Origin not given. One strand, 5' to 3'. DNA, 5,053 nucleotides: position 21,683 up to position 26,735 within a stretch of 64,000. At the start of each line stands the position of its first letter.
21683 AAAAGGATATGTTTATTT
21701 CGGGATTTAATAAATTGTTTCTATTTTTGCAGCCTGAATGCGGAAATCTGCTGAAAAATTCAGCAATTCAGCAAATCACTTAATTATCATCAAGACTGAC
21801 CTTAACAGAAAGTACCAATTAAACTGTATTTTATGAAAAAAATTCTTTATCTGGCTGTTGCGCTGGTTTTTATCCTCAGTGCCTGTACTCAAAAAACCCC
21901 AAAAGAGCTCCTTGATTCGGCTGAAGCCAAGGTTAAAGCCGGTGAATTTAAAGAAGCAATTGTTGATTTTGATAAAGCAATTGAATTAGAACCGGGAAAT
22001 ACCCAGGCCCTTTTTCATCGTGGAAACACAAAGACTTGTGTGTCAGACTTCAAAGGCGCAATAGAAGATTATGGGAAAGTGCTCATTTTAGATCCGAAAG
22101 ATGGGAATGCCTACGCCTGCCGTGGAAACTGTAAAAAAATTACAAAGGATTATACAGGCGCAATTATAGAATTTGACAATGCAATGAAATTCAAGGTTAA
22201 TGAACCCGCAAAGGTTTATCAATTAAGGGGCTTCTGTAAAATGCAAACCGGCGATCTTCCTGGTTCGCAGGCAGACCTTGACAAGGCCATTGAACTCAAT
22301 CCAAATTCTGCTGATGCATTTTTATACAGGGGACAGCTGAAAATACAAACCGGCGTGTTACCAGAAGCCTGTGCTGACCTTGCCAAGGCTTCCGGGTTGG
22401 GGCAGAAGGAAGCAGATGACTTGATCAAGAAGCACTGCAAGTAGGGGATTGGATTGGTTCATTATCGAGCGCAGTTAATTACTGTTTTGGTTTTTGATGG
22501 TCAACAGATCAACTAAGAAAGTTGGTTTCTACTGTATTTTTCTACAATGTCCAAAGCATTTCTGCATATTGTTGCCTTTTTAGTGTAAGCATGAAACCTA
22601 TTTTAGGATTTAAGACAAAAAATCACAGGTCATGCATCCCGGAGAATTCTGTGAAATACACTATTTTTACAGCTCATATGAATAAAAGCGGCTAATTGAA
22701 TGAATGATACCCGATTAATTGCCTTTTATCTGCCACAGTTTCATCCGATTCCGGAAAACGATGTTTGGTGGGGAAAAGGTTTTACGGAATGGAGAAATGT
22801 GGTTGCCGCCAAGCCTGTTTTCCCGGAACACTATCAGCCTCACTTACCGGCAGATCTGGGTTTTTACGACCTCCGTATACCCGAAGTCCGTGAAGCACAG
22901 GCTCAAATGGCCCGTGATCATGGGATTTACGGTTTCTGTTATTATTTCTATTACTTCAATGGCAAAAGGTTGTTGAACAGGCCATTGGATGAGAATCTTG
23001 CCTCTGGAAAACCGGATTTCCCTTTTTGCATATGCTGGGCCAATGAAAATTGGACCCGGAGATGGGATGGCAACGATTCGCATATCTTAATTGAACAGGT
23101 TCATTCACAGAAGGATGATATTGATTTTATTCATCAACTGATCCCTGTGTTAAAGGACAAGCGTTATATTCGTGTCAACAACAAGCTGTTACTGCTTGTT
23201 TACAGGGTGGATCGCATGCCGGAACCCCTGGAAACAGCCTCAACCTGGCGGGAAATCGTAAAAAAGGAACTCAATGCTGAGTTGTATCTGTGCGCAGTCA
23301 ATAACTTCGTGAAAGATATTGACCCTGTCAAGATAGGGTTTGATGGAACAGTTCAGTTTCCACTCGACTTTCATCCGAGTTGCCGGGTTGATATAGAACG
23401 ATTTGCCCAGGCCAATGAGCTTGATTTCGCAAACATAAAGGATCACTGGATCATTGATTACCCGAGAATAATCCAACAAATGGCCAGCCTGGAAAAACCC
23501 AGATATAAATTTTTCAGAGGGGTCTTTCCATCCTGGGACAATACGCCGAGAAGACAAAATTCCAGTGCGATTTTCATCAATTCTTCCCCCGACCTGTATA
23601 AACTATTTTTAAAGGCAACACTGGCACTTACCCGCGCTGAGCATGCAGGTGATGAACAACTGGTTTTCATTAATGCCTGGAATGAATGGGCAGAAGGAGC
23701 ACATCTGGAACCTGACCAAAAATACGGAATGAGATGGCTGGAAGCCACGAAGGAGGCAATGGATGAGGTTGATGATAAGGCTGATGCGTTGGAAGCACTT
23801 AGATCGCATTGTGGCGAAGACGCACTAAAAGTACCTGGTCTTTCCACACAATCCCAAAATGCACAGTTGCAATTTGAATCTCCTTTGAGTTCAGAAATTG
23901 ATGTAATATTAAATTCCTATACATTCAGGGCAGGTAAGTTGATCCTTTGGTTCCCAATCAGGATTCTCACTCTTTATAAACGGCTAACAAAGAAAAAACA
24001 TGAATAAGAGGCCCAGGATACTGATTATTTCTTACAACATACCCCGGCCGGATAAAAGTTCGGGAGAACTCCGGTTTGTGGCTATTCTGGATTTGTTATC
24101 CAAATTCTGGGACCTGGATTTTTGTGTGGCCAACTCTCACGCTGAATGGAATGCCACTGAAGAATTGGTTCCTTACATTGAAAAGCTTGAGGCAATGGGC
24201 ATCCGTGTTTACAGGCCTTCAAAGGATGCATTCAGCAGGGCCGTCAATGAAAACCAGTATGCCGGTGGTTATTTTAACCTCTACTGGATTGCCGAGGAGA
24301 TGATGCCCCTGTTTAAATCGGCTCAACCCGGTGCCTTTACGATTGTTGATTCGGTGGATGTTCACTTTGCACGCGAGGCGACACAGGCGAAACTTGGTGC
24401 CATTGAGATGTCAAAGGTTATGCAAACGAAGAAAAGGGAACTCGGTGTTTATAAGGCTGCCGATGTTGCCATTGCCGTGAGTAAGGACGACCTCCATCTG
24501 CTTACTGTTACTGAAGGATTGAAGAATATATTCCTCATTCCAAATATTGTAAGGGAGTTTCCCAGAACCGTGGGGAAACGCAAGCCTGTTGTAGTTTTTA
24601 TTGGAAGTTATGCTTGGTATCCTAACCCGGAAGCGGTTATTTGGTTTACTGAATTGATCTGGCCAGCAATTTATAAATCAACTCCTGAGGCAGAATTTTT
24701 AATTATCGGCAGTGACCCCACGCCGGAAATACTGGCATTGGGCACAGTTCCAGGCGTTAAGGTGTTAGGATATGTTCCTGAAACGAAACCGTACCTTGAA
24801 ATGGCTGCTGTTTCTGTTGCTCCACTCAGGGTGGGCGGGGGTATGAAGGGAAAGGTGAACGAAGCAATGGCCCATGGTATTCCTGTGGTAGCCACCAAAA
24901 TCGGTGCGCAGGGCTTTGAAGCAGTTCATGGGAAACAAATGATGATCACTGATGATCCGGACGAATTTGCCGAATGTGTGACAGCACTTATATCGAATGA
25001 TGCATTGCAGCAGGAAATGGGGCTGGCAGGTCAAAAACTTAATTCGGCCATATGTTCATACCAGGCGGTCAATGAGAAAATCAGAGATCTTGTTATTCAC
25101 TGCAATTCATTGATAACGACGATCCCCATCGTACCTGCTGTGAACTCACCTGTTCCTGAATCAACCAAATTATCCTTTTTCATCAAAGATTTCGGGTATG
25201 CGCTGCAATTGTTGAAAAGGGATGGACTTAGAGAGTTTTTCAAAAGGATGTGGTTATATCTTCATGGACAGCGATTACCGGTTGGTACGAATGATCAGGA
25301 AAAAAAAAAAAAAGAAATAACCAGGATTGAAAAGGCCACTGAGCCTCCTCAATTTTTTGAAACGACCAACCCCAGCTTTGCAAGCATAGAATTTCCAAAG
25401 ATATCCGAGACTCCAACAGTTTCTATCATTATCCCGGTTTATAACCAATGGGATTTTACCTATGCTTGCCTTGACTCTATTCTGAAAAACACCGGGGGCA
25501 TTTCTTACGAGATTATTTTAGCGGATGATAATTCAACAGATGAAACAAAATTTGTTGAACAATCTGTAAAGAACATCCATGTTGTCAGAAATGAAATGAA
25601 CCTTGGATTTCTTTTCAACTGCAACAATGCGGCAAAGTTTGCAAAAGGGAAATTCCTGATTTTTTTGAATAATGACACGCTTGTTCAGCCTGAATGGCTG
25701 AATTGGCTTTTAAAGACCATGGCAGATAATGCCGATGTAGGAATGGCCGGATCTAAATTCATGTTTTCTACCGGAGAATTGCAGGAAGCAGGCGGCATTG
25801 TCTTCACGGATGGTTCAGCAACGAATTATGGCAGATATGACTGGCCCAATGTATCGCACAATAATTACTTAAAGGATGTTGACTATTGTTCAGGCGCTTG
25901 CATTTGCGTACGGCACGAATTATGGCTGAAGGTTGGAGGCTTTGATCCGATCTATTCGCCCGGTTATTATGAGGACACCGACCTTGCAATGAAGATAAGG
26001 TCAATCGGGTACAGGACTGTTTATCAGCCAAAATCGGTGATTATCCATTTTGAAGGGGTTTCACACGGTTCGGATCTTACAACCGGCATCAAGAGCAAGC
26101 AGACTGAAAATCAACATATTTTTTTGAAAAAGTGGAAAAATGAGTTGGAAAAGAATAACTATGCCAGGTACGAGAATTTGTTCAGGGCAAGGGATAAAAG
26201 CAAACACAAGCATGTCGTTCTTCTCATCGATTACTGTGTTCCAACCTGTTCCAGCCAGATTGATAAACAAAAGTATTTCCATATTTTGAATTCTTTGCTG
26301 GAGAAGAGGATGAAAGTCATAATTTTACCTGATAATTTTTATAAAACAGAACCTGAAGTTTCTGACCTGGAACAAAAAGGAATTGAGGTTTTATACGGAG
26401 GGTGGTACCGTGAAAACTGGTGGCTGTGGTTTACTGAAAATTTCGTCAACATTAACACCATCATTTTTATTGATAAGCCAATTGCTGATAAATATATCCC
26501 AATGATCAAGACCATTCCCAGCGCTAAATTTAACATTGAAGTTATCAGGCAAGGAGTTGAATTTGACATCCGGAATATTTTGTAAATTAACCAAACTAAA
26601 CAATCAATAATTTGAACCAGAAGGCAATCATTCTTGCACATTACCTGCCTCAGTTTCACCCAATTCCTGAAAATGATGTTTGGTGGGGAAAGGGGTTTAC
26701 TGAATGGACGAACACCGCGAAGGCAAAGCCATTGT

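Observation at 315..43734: ~43-kb glycan super-locus built on five GT-C-like membrane enzymes and four polyprenyl-P-sugar-synthase-like GT2s, with no recognisable Wzx/Wzy/ABC exporter or initiating PGT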

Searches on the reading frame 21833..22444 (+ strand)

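Call 4: search_protein_families(library=pfam, proteins=[window:21833-22444:+])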
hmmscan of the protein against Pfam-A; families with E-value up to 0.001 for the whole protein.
window:21833-22444:+ (203 aa): 11 families
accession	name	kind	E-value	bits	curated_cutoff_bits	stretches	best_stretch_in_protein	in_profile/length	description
PF00515.34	TPR_1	-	1.3e-18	66.4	27.8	1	35-56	13-34/34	Tetratricopeptide repeat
PF13414.12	TPR_11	-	3.8e-18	65.3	26.8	2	137-172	5-40/42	TPR repeat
PF07719.23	TPR_2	-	4e-18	64.4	27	0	126-158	1-33/34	Tetratricopeptide repeat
PF13431.12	TPR_17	-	2.2e-13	49.8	24.4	0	150-174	3-27/34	Tetratricopeptide repeat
PF13371.12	TPR_9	-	1.1e-10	41.8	35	0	129-168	32-71/73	Tetratricopeptide repeat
PF13181.12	TPR_8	-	2.3e-09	37.1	25.7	0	126-158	1-33/34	Tetratricopeptide repeat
PF13432.12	TPR_16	-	4.3e-09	37.1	32.7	0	137-184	8-55/65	Tetratricopeptide repeat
PF14559.12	TPR_19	-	1.5e-08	35.3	25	0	35-61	3-29/68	Tetratricopeptide repeat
PF13428.12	TPR_14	-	1.6e-08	34.8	23.5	0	23-64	1-42/44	Tetratricopeptide repeat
PF01239.28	PPTA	-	1.2e-05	25.2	29.5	0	149-169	8-28/32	Protein prenyltransferase alpha subunit repeat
PF13174.12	TPR_6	-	9.2e-05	23.3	26.3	0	26-54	3-31/33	Tetratricopeptide repeat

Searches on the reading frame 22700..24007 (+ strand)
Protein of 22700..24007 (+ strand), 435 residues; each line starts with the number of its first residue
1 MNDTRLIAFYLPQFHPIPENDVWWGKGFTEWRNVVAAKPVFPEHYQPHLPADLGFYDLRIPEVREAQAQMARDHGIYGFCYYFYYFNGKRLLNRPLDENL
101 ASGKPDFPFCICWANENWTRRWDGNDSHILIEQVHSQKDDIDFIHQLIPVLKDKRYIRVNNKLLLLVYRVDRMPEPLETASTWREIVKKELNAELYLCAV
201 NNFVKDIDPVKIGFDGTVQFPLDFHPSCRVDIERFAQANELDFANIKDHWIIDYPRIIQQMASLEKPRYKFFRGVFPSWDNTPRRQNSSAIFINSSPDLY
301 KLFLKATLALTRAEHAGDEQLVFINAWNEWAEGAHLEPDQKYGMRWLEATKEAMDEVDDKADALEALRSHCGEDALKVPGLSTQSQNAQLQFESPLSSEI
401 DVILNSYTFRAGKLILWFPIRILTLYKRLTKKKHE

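Call 4: search_protein_families(library=pfam, proteins=[window:22700-24007:+])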
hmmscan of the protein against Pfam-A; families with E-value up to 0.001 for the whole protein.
window:22700-24007:+ (435 aa): 1 family
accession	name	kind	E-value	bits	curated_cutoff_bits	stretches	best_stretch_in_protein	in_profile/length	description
PF14307.12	Glyco_tran_WbsX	-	2.8e-136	455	25.1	1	6-350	1-350/350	Glycosyltransferase WbsX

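Call 75: search_protein_families(library=ncbifam, max_evalue=0.1, proteins=[window:22700-24007:+])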
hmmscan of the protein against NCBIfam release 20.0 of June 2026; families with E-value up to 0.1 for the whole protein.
window:22700-24007:+ (435 aa): 0 families

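Call 91: search_solved_structures(query=window:22700-24007:+, max_evalue=0.01)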
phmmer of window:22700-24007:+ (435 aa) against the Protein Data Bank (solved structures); distinct sequences matched with E-value up to 0.01: 0.

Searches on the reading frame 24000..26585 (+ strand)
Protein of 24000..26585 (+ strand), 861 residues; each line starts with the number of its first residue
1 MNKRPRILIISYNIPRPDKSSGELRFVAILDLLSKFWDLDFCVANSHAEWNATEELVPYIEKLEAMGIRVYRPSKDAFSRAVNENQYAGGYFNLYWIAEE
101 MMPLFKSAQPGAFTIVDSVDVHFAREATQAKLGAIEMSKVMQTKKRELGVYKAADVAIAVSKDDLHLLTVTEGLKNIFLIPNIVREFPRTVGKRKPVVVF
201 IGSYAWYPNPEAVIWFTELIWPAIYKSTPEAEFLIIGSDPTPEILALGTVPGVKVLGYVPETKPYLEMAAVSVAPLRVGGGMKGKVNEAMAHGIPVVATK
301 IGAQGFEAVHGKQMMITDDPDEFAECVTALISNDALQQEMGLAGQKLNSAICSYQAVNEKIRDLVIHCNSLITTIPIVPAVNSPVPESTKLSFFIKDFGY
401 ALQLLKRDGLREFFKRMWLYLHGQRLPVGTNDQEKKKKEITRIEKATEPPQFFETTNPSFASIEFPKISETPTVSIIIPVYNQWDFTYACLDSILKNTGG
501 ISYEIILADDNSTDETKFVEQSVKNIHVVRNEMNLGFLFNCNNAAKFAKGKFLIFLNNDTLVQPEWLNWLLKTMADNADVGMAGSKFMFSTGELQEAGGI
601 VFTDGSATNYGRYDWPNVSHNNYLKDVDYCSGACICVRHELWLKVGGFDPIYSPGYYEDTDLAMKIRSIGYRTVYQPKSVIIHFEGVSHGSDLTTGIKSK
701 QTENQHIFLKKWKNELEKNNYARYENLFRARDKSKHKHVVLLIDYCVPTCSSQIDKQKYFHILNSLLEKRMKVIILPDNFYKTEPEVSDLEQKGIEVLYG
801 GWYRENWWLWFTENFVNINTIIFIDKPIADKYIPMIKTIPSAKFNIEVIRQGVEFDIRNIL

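Call 4: search_protein_families(library=pfam, proteins=[window:24000-26585:+])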
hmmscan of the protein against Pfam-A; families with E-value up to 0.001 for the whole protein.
window:24000-26585:+ (861 aa): 9 families
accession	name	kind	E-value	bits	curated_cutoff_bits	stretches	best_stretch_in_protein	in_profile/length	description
PF13692.12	Glyco_trans_1_4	-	6.6e-26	91.7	27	1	195-333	1-142/142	Glycosyl transferases group 1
PF00535.33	Glycos_transf_2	-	2.2e-25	90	23.3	1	475-585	1-114/168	Glycosyl transferase family 2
PF13641.12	Glyco_tranf_2_3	-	1.2e-18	68.4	27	1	472-686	1-214/230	Glycosyltransferase like family 2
PF00534.26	Glycos_transf_1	-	4e-11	43.2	26.4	1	193-346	13-171/172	Glycosyl transferases group 1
PF13524.12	Glyco_trans_1_2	-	1.1e-06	29.1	25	1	224-348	9-129/144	Glycosyl transferase-like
PF13632.12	Glyco_trans_2_3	-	9.6e-06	26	27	1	554-687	3-125/198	Glycosyl transferase family group 2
PF13506.12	Glyco_transf_21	-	2.4e-05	24.3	21.7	1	538-678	19-149/174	Glycosyl transferase family 21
PF13712.12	Glyco_tranf_2_5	-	0.00011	22.5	27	1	541-686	45-192/210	Glycosyltransferase like family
PF10111.15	Glyco_tranf_2_2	-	0.00011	22.2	27.3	1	475-667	1-200/276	Glycosyltransferase like family 2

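Call 75: search_protein_families(library=ncbifam, max_evalue=0.1, proteins=[window:24000-26585:+])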
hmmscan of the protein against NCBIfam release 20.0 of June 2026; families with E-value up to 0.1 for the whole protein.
window:24000-26585:+ (861 aa): 36 families (the best 25 are shown)
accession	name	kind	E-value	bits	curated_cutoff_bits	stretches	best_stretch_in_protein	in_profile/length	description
TIGR03087.1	stp1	hypoth_equivalog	5.1e-44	151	316.65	1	169-348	200-377/397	TIGR03087 family PEP-CTERM/XrtA system glycosyltransferase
TIGR03965.1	mycofact_glyco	equivalog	6.9e-22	77.9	280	1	469-683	71-280/467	mycofactocin biosynthesis glycosyltransferase MftF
TIGR04283.1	glyco_like_mftF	equivalog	4e-15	56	182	1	474-680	1-182/221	TIGR04283 family arsenosugar biosynthesis glycosyltransferase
TIGR03937.1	PgaC_IcaA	equivalog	5e-14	52.1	422.3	1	463-582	36-158/407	poly-beta-1,6-N-acetyl-D-glucosamine synthase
NF007482.0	PRK10073.1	equivalog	3e-13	49.5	423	1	469-590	3-127/334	glycosyltransferase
NF047683.1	TeichurnBiosyTuaG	equivalog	5.2e-13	49.2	400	1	470-578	4-115/252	teichuronic acid biosynthesis protein TuaG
NF038299.1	EPS_HpsN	equivalog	1.5e-12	47.1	425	1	472-728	1-267/317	hormogonium polysaccharide biosynthesis glycosyltransferase HpsN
NF041875.1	EPS_EpsD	equivalog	3.3e-12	46.5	370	1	474-683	1-206/325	exopolysaccharide biosynthesis glycosyltransferase EpsD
NF050050.1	ProtGlycPglI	equivalog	6e-10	39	500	1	472-574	2-108/306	GalNAc(5)-diNAcBac-PP-undecaprenol beta-1,3-glucosyltransferase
NF038302.1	EPS_HpsE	equivalog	4.3e-09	35.8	300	1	474-586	3-123/307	hormogonium polysaccharide biosynthesis glycosyltransferase HpsE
NF041394.1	GtaseAglG_Halo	equivalog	7.8e-08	31.9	440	1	474-585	3-118/304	glucosyl-dolichyl phosphate glucuronosyltransferase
TIGR03111.1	glyc2_xrt_Gpos1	hypoth_equivalog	1.3e-07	30.8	363.95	1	464-584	41-166/439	TIGR03111 family XrtG-associated glycosyltransferase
NF053739.1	GlytfEpsEBac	equivalog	2.9e-07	29.7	450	1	472-586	1-119/265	glycosyltransferase EpsE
TIGR04440.1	glyco_TIGR04440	domain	3.6e-07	30.2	70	1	474-589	2-121/215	TIGR00180 family glycosyltransferase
TIGR04017.1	WcaA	equivalog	9.5e-06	25.4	495.75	1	470-572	3-108/279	colanic acid biosynthesis glycosyltransferase WcaA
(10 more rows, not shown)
